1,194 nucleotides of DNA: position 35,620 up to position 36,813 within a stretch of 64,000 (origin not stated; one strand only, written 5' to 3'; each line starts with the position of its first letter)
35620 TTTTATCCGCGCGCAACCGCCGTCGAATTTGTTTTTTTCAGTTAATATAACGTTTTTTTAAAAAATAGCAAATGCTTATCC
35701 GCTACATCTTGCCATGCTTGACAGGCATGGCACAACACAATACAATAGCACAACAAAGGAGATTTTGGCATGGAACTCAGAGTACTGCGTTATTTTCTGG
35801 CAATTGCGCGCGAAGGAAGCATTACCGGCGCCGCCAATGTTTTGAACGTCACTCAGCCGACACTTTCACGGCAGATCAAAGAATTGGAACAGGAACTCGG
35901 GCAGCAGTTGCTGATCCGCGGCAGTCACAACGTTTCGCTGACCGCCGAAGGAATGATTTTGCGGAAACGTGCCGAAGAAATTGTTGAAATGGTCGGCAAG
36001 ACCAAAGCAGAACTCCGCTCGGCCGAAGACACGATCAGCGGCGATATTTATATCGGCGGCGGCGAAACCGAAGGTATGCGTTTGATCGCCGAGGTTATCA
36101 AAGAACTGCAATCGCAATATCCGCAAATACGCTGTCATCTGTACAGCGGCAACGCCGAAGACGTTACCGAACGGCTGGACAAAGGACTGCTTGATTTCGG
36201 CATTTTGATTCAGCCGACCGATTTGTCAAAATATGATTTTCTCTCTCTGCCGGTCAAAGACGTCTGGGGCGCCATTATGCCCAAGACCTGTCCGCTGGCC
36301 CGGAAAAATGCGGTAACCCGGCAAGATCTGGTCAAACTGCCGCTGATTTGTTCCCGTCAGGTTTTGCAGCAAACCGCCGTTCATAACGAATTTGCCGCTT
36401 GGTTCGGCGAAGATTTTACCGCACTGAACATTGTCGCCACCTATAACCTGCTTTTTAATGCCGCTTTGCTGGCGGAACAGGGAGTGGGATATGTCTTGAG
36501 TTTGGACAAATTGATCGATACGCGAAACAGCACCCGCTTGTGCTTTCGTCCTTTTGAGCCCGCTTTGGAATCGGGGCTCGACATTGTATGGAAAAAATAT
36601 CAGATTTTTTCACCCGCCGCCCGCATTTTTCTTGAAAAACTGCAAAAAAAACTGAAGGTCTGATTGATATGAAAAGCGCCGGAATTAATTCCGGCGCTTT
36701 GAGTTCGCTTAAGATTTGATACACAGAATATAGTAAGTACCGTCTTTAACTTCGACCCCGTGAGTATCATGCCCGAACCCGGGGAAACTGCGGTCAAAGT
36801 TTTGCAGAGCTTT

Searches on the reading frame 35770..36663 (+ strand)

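Call 50: search_protein_families(library=pfam, proteins=[window:35770-36663:+], max_evalue=0.0001)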
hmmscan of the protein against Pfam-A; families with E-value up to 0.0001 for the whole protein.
window:35770-36663:+ (297 aa): 2 families
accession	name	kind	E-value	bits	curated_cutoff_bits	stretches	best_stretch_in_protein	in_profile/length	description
PF00126.33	HTH_1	-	3e-23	82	26.6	1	3-61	1-59/60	Bacterial regulatory helix-turn-helix protein, lysR family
PF03466.25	LysR_substrate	-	3.6e-23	82.5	28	1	89-294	4-207/209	LysR substrate binding domain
